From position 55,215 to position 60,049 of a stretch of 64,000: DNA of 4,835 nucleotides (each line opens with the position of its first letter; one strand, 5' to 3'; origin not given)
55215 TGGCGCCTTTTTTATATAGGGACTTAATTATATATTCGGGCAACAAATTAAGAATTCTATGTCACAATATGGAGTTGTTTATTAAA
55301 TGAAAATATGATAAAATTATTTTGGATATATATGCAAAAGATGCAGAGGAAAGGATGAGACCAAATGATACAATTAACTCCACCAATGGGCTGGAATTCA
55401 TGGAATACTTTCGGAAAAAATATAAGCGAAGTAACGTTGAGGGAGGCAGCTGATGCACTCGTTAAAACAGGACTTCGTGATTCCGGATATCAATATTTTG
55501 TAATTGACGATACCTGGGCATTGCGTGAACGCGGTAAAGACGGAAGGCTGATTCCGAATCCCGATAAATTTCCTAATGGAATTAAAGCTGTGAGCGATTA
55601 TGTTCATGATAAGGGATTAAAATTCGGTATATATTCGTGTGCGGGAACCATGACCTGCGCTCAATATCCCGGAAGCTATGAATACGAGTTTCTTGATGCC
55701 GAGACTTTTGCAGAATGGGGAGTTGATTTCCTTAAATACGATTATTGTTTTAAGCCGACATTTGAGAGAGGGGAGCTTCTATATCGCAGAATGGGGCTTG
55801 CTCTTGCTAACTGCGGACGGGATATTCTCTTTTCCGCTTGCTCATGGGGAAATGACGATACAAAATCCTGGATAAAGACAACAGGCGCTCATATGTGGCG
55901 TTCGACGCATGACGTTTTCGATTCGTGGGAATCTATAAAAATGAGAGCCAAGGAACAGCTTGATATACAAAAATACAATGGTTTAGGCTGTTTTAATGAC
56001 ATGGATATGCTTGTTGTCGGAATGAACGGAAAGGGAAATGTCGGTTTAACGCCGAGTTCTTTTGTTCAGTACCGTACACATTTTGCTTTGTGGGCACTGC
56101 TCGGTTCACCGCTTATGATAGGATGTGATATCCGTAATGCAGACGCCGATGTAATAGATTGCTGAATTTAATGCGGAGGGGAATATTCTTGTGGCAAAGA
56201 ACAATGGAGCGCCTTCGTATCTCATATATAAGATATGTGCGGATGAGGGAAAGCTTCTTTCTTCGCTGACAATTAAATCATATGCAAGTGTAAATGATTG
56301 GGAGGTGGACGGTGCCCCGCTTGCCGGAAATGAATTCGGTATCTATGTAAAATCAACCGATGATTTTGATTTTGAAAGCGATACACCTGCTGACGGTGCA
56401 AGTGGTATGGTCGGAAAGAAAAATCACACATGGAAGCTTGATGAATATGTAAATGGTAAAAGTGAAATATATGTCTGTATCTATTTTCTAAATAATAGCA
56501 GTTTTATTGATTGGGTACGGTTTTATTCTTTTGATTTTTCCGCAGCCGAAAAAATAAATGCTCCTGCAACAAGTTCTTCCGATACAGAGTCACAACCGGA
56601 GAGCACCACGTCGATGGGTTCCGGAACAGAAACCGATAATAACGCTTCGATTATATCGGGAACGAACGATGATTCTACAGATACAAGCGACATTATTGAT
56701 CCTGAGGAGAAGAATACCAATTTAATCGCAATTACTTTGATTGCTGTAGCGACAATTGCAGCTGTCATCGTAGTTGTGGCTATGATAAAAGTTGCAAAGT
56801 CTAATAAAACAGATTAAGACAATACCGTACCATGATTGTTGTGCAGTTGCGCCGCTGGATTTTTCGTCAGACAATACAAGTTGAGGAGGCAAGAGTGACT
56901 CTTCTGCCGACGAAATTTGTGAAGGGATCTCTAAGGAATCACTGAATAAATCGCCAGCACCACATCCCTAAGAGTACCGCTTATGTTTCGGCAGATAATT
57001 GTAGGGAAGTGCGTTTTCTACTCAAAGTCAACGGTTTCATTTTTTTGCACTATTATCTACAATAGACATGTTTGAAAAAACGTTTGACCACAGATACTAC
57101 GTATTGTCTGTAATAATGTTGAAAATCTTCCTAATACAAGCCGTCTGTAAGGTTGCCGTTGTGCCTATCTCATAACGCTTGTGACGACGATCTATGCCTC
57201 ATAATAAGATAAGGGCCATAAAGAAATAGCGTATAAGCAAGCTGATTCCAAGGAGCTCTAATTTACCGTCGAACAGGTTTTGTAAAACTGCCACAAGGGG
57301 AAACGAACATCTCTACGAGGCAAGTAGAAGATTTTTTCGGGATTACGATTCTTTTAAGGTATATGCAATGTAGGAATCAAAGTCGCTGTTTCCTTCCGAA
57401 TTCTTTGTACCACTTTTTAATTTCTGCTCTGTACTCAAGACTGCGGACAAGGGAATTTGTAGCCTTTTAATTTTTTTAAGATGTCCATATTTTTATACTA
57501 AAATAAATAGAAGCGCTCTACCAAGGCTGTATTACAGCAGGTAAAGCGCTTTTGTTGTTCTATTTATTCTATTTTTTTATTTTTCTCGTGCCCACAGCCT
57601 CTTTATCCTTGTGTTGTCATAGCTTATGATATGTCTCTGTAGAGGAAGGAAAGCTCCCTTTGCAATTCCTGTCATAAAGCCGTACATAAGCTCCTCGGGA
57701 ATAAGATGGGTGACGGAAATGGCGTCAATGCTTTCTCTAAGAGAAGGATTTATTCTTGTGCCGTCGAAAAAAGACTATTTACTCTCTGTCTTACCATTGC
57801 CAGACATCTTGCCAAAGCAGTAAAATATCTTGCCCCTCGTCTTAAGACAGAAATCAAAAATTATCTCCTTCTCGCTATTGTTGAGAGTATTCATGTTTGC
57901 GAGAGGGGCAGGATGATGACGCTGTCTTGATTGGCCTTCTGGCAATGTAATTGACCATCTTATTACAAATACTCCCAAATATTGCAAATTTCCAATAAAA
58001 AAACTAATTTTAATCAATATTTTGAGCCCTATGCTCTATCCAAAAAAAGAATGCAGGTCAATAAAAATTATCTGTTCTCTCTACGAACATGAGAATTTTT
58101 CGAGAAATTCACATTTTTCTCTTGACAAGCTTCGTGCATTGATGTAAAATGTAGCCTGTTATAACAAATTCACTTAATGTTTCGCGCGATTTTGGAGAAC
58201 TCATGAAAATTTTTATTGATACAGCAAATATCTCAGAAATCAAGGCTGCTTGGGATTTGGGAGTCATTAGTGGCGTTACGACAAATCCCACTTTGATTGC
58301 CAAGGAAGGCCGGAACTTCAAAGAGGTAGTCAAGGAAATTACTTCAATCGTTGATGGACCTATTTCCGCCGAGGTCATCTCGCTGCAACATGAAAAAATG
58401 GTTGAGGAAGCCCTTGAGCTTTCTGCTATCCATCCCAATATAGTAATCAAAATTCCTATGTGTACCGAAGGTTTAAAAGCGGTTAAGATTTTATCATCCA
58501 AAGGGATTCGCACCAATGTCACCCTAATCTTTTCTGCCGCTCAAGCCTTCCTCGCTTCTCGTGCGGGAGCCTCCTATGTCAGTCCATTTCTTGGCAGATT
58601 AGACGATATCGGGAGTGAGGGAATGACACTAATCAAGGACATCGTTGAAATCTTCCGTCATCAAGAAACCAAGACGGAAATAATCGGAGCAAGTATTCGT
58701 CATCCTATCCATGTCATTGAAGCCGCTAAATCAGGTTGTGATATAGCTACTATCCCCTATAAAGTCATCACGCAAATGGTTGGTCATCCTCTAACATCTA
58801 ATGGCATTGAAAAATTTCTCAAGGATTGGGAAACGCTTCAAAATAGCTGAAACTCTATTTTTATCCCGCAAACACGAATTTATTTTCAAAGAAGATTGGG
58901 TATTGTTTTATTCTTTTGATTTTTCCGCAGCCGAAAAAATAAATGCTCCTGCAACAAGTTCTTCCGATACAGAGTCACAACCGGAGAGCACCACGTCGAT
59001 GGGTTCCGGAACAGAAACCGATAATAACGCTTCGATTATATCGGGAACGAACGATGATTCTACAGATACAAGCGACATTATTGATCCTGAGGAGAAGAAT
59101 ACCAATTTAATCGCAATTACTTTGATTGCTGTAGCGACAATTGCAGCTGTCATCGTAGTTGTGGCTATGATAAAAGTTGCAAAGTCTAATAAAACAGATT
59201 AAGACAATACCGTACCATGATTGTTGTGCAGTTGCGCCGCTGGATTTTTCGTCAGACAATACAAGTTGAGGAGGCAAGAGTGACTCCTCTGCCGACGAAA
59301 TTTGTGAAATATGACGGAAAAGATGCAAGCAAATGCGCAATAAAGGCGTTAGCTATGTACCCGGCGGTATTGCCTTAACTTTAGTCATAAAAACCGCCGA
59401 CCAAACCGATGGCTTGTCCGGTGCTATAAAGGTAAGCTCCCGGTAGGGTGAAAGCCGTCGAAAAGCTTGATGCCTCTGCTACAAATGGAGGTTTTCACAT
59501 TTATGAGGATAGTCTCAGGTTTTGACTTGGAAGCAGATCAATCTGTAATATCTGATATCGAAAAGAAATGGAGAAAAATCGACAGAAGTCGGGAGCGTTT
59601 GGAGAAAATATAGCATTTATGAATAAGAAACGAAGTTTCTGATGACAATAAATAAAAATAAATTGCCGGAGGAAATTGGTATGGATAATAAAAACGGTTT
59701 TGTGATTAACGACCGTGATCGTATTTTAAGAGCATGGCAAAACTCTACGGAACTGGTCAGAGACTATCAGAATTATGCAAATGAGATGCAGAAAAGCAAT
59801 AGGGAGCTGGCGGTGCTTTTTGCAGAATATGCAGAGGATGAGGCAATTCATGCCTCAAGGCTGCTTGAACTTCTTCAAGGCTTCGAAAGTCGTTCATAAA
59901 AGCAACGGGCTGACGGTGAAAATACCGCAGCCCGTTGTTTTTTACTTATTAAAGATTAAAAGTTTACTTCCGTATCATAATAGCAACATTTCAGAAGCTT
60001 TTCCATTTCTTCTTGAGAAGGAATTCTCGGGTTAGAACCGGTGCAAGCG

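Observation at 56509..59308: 1.97 kb cassette with a transaldolase-family gene, inserted at the same TGAA site of a family 1 repeat and bracketed by a 415 bp direct repeat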

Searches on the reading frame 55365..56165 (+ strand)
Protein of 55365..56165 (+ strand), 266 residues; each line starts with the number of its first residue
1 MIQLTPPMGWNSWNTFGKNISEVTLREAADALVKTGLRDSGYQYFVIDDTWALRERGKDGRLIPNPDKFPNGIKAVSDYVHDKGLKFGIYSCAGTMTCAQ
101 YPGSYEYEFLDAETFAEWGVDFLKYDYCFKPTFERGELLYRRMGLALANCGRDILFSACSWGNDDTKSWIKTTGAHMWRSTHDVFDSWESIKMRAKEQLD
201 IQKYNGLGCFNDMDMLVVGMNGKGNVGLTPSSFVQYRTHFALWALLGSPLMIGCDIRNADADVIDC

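Call 7: search_protein_families(library=pfam, proteins=[window:55365-56165:+], max_evalue=0.01)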
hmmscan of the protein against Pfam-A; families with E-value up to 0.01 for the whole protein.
window:55365-56165:+ (266 aa): 2 families
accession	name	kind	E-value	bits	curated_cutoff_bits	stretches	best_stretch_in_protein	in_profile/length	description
PF16499.11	Melibiase_2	-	4.5e-64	216.9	23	1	5-261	1-267/284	Alpha galactosidase A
PF02065.24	Melibiase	-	4.8e-08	32.8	27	1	7-90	42-123/347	Melibiase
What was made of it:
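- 55365..56165 (+): Truncated alpha-galactosidase gene (266 aa, Melibiase_2 domain only), fused at about 56155/56156 to the next gene. This is left-flank context. Pfam PF16499 4.5e-64 (call 7).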

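Call 63: search_protein_families(library=phrogs, proteins=[P0135], max_evalue=0.001)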
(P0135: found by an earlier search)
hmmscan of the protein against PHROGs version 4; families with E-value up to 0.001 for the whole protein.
P0135 (275 aa): 0 families

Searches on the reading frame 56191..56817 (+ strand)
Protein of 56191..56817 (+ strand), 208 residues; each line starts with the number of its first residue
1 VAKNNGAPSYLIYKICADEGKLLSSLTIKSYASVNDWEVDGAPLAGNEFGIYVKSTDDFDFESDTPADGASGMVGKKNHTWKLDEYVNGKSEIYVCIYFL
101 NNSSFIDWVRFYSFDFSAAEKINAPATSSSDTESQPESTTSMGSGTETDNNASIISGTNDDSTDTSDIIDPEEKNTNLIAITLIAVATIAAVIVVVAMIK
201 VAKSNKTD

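Call 7: search_protein_families(library=pfam, proteins=[window:56191-56817:+], max_evalue=0.01)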
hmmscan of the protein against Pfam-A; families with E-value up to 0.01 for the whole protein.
window:56191-56817:+ (208 aa): 0 families

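Call 9: find_encoding_contigs(protein=window:56191-56817:+, flank=10000, max_places=10)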
Protein window:56191-56817:+ (208 aa): 5 contigs read that carry it; 4 places shown.
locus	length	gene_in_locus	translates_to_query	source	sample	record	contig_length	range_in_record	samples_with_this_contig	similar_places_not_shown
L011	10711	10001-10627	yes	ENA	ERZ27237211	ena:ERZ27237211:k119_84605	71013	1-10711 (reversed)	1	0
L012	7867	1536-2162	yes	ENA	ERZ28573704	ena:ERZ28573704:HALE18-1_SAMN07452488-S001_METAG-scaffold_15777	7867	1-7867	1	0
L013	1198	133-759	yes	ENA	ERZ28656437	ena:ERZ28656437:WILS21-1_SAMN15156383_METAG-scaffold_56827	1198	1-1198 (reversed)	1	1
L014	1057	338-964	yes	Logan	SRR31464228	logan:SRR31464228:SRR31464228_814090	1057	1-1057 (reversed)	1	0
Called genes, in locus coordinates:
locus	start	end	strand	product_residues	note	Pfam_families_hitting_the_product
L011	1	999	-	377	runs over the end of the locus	PF00534:Glycos_transf_1, PF13692:Glyco_trans_1_4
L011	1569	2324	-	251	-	PF01209:Ubie_methyltran, PF13489:Methyltransf_23 (weak), PF13847:Methyltransf_31 (weak), PF08241:Methyltransf_11, PF08242:Methyltransf_12 (weak), PF13649:Methyltransf_25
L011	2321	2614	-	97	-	PF01371:Trp_repressor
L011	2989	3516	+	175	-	PF09148:DUF1934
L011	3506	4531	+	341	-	PF06144:DNA_pol3_delta (weak), PF21694:DNA_pol3_delta_C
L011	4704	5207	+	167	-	-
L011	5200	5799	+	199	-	PF13331:DUF4093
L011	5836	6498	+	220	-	PF04138:GtrA_DPMS_TM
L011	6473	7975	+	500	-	PF07690:MFS_1, PF13347:MFS_2, PF03209:PUCC, PF07690:MFS_1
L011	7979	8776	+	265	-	PF03009:GDPD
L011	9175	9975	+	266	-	PF02065:Melibiase, PF16499:Melibiase_2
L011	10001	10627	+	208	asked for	-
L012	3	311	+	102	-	?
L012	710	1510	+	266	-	PF02065:Melibiase, PF16499:Melibiase_2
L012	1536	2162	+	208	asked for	-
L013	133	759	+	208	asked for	-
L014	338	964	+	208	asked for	-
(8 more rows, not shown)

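Call 18: search_protein_families(library=ncbifam, proteins=[window:56191-56817:+], max_evalue=1)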
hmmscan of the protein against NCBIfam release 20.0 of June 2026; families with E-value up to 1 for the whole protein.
window:56191-56817:+ (208 aa): 0 families

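Call 63: search_protein_families(library=phrogs, proteins=[P0135], max_evalue=0.001)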
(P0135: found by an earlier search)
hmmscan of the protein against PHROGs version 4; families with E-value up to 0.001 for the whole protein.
P0135 (275 aa): 0 families
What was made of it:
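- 56191..56817 (+): 5'-truncated copy (208-aa ORF) of a 275-aa gene for a secreted, C-terminally membrane-anchored protein of unknown family. Its 3' end is the gene part of repeat R1. No Pfam, NCBIfam or PHROG hit (calls 7, 18, 63).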

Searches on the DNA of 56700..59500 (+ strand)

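Call 31: search_dna_similar(query=window:56924-58202:+, collection=plasmids, mode=distant, max_evalue=0.001)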
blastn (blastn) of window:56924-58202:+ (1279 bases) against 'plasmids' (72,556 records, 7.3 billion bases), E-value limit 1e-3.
No match.

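Call 32: search_dna_similar(query=window:56924-58202:+, collection=phages, mode=distant, max_evalue=0.001)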
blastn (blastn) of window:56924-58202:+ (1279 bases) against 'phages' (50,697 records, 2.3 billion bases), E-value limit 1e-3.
No match.
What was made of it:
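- Tried and rejected: Plasmid and phage records. blastn of 56924-58202 against both collections gave no match (calls 31, 32).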

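Call 52: search_rna_families(source=window, start=56700, end=59500, threshold=evalue, max_evalue=1)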
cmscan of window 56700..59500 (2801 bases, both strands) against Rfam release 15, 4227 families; matches with E-value up to 1: 1.
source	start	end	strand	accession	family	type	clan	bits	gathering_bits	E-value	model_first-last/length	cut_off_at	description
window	57786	57850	-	RF00342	snoZ40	Gene; snRNA; snoRNA; CD-box;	-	21.6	50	0.4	1-73/73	no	Small nucleolar RNA Z40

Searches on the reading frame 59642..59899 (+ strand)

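Call 7: search_protein_families(library=pfam, proteins=[window:59642-59899:+], max_evalue=0.01)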
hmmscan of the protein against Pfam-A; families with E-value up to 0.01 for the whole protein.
window:59642-59899:+ (85 aa): 1 family
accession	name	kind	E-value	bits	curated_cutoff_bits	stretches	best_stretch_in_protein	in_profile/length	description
PF02915.23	Rubrerythrin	-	2.1e-06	28.6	22.8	1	41-82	16-57/137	Rubrerythrin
